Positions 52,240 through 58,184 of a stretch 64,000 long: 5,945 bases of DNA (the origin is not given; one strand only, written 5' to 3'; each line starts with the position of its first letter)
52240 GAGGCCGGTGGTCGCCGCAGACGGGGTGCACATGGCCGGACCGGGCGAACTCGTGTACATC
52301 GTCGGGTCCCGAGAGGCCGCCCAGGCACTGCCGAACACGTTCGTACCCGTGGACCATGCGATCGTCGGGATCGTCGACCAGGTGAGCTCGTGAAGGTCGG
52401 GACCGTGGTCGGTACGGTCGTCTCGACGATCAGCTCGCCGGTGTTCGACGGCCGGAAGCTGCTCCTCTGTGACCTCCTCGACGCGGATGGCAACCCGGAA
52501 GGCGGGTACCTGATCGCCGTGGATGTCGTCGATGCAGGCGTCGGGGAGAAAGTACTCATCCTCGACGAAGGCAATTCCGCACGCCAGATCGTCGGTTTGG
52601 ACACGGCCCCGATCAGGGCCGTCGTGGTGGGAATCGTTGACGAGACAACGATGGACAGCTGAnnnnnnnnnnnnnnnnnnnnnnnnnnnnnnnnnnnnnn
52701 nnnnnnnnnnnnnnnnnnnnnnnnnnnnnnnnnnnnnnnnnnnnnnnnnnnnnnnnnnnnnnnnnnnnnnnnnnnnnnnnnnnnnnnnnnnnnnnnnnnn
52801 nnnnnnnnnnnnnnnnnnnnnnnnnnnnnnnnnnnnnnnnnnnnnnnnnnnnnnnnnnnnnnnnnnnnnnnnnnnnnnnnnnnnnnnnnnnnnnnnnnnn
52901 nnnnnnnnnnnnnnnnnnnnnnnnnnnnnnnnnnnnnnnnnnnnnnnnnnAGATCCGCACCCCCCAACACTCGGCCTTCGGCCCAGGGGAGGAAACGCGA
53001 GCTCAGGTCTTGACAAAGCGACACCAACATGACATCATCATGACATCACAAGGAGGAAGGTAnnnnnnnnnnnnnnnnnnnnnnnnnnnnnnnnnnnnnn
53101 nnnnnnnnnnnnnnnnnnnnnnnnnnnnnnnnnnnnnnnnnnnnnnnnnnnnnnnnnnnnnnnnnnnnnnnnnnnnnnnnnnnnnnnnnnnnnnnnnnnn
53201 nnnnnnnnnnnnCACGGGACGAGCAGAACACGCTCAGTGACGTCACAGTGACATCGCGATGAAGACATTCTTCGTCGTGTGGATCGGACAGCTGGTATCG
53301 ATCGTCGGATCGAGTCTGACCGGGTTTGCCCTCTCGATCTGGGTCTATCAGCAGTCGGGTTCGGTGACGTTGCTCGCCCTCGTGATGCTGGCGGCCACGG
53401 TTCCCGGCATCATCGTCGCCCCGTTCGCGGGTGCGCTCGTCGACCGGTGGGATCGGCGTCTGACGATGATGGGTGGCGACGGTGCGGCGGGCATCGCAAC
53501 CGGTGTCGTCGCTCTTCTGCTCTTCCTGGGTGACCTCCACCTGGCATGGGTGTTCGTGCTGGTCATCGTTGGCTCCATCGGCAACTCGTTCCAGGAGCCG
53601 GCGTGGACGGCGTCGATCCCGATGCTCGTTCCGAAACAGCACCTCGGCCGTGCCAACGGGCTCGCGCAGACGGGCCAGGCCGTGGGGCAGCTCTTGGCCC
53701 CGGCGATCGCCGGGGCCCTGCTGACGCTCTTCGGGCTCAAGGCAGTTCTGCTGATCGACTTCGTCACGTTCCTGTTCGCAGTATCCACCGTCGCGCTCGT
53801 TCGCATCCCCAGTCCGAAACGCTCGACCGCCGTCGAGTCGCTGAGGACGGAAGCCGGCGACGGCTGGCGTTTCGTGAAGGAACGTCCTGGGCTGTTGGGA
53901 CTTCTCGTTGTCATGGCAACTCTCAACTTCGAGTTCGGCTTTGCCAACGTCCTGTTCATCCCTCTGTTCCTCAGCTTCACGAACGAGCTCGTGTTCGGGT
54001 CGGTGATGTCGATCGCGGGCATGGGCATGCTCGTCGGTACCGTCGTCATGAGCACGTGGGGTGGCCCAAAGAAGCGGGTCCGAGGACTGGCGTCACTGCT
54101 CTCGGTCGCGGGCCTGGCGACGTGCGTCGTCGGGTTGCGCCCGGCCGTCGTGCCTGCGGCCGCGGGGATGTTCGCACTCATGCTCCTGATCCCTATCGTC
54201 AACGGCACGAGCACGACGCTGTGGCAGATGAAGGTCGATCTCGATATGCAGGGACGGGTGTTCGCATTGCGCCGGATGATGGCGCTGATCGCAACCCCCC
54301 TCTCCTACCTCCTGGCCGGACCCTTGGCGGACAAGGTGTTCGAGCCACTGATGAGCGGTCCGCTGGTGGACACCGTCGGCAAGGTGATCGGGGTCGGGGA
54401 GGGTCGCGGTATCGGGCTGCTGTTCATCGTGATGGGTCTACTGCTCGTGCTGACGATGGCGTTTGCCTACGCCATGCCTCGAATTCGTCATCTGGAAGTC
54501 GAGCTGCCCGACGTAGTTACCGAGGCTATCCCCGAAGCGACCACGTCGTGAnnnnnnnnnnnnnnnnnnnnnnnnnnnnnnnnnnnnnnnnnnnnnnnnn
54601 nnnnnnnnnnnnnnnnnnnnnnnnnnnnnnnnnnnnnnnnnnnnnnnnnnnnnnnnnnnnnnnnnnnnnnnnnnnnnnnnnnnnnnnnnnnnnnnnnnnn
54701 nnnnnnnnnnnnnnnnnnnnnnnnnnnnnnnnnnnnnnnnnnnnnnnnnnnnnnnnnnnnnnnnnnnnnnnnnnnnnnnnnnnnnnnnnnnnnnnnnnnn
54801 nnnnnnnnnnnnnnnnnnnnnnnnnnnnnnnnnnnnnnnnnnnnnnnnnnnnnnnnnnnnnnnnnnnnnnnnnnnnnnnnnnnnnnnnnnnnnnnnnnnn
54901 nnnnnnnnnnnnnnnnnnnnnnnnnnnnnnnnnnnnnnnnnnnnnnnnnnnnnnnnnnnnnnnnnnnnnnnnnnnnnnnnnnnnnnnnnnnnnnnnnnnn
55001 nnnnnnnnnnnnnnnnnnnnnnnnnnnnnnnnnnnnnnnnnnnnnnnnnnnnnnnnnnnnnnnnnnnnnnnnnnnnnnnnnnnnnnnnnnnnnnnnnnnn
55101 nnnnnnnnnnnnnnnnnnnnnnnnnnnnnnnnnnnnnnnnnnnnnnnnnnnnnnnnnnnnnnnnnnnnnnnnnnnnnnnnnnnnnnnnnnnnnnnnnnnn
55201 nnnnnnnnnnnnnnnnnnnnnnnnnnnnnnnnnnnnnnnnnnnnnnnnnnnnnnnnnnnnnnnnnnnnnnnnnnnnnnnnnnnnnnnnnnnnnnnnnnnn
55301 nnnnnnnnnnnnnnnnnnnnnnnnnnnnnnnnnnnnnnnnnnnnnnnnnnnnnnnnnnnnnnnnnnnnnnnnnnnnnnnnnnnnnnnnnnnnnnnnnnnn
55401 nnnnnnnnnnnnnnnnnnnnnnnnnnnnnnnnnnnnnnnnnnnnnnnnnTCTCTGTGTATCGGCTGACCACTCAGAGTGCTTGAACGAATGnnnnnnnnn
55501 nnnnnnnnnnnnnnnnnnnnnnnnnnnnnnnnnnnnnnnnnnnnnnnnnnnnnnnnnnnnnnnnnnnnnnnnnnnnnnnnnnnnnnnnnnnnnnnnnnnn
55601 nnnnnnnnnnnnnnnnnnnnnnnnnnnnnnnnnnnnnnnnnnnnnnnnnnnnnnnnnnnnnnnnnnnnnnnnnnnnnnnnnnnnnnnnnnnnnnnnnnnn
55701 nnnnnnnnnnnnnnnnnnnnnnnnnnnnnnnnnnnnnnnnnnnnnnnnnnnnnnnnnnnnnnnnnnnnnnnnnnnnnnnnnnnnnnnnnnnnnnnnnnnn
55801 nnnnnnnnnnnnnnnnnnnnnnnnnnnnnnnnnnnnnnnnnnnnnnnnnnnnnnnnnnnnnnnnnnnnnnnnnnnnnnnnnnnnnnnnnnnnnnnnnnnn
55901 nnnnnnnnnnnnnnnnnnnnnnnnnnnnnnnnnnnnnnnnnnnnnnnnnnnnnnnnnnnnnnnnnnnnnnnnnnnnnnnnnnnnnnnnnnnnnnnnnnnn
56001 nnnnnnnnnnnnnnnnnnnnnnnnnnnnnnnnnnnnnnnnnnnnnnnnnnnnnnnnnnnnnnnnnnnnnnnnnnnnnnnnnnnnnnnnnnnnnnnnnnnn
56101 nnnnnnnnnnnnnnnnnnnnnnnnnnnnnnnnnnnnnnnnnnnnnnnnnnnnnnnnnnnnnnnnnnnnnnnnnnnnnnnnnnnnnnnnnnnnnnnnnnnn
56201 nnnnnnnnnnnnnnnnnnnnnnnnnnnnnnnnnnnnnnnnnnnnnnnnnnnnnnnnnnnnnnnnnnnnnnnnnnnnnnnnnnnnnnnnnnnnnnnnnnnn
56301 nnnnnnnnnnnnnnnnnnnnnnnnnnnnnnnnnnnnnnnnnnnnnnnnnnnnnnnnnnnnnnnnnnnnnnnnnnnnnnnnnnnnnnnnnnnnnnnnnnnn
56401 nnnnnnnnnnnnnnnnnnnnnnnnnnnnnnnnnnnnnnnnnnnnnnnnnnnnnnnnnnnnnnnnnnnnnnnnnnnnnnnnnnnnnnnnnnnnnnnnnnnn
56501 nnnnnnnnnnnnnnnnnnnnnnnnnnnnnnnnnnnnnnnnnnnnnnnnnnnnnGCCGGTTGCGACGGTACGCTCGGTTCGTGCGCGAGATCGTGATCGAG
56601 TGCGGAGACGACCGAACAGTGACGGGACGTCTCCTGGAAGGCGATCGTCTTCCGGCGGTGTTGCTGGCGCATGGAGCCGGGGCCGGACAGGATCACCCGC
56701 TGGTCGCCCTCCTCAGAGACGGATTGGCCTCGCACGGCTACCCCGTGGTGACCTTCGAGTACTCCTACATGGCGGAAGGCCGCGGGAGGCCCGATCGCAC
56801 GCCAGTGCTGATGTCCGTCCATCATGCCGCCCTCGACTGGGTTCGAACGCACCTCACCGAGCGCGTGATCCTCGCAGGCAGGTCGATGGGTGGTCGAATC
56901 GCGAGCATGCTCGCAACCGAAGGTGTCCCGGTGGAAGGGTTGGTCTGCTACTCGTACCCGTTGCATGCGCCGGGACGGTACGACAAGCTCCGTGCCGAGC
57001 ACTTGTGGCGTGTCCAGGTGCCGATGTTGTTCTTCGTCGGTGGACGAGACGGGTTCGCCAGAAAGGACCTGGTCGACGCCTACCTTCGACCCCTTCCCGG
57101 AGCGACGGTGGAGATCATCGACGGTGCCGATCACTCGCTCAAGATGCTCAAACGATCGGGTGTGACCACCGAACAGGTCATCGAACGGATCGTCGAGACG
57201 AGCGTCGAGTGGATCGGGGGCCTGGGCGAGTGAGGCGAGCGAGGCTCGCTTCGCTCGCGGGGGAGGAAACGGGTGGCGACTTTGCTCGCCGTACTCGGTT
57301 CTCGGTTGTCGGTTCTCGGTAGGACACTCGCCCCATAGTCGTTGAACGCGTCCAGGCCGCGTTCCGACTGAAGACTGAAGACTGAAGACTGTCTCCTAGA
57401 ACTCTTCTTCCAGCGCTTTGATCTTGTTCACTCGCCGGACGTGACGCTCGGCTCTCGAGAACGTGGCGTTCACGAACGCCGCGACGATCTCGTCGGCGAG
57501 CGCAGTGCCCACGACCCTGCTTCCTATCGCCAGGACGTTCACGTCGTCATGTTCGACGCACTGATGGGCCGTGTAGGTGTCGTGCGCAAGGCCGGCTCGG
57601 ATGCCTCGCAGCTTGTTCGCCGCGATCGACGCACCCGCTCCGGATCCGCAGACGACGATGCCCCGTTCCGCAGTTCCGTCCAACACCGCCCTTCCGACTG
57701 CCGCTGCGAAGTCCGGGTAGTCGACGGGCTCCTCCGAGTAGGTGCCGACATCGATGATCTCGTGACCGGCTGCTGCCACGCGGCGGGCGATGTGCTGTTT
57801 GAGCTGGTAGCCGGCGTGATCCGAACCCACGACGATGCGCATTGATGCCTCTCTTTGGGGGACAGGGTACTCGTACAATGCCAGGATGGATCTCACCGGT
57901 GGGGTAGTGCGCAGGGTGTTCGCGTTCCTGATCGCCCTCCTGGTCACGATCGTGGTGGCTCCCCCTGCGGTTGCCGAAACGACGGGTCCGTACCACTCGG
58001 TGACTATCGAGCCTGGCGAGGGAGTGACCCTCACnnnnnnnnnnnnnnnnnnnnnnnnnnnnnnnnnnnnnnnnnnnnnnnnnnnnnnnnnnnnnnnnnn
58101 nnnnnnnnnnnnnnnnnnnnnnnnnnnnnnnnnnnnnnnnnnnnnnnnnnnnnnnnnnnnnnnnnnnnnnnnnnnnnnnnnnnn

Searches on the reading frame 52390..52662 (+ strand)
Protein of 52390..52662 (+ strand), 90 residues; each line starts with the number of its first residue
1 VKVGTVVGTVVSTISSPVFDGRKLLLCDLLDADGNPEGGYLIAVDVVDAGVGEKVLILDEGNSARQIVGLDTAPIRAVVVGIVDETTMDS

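Call 10: search_protein_families(library=pfam, proteins=[window:52390-52662:+])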
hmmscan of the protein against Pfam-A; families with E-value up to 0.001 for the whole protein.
window:52390-52662:+ (90 aa): 1 family
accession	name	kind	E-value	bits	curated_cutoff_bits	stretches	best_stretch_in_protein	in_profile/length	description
PF03319.19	EutN_CcmL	-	1.1e-24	87.2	25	1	1-84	1-83/83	Ethanolamine utilisation protein EutN/carboxysome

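Call 27: find_encoding_contigs(protein=window:52390-52662:+, flank=10000, max_places=10)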
Protein window:52390-52662:+ (90 aa): 3 contigs read that carry it; 3 places shown.
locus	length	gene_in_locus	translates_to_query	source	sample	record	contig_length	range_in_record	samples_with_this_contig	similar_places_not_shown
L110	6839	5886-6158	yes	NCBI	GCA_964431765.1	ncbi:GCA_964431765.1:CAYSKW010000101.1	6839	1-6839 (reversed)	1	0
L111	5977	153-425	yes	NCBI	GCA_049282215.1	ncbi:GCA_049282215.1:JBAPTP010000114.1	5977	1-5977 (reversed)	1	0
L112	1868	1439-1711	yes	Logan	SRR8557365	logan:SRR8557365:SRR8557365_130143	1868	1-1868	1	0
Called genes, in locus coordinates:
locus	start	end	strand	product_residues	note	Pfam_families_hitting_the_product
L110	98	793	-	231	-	PF12728:HTH_17 (weak)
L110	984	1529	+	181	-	PF02502:LacAB_rpiB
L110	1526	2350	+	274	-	PF01791:DeoC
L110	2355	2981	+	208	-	PF27545:CsoS1D_N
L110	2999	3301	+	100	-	PF00936:BMC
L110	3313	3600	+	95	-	PF03319:EutN_CcmL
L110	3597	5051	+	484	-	PF00171:Aldedh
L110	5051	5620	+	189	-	PF00936:BMC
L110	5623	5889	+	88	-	PF03319:EutN_CcmL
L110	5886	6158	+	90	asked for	PF03319:EutN_CcmL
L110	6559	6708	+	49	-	-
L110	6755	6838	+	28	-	?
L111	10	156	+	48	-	PF03319:EutN_CcmL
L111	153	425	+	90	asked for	PF03319:EutN_CcmL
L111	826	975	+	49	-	-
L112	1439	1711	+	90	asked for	PF03319:EutN_CcmL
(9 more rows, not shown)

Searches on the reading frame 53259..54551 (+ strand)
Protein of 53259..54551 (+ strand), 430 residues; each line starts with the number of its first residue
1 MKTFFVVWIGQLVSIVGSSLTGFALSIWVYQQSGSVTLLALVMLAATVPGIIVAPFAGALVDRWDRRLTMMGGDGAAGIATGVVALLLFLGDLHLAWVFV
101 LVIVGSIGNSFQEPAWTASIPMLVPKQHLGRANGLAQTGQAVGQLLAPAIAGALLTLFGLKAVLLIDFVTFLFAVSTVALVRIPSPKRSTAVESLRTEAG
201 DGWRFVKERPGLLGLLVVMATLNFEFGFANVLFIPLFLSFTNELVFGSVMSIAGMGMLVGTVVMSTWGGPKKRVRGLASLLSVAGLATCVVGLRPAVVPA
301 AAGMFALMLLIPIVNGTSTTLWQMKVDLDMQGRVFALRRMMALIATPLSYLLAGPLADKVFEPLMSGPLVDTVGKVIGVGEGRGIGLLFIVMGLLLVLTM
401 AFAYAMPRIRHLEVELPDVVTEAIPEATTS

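Call 10: search_protein_families(library=pfam, proteins=[window:53259-54551:+])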
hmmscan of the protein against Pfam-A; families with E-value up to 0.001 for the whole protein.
window:53259-54551:+ (430 aa): 2 families
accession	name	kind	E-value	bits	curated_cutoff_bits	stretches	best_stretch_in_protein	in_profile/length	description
PF07690.21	MFS_1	-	1.2e-31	110.3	33.4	1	7-346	1-343/347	Major Facilitator Superfamily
PF05977.19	MFS_3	-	8.5e-28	97.5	27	1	2-310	10-316/524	Transmembrane secretion effector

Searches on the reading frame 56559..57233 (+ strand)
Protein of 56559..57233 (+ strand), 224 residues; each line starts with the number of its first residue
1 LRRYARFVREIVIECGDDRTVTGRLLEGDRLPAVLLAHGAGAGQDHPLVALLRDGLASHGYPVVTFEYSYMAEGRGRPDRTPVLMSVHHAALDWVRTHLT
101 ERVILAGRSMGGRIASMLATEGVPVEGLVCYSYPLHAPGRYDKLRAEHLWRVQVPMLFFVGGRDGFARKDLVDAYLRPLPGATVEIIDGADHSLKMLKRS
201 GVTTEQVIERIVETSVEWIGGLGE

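Call 10: search_protein_families(library=pfam, proteins=[window:56559-57233:+])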
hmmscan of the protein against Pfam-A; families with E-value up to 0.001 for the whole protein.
window:56559-57233:+ (224 aa): 6 families
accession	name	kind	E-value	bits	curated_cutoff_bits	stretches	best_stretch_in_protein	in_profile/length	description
PF20408.4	Abhydrolase_11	-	2e-52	178.2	27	1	33-219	4-192/193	Alpha/beta hydrolase domain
PF12697.13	Abhydrolase_6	-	6e-07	30.8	26.3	1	34-129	1-89/217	Alpha/beta hydrolase family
PF00561.26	Abhydrolase_1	-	1.8e-06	28.3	25.8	1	32-120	1-88/245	alpha/beta hydrolase fold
PF12146.15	Hydrolase_4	-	4.9e-05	23.2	27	0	92-132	66-108/239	Serine aminopeptidase, S33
PF01738.24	DLH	-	5.3e-05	23.4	21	1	89-218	82-212/217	Dienelactone hydrolase family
PF12695.13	Abhydrolase_5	-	0.00098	19.4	27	0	91-193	46-141/164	Alpha/beta hydrolase family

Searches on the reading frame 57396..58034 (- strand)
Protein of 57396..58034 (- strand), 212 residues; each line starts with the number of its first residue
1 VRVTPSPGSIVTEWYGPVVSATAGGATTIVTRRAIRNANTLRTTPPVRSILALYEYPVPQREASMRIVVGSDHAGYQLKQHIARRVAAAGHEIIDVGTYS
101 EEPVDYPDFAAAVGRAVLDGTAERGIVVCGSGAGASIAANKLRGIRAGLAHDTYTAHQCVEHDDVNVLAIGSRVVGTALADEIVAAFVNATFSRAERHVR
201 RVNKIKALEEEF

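Call 10: search_protein_families(library=pfam, proteins=[window:57396-58034:-])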
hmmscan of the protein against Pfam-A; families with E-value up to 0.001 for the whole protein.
window:57396-58034:- (212 aa): 1 family
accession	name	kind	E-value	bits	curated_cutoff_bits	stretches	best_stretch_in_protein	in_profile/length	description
PF02502.23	LacAB_rpiB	-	4.6e-53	179.3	24.7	1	67-205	1-138/138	Ribose/Galactose Isomerase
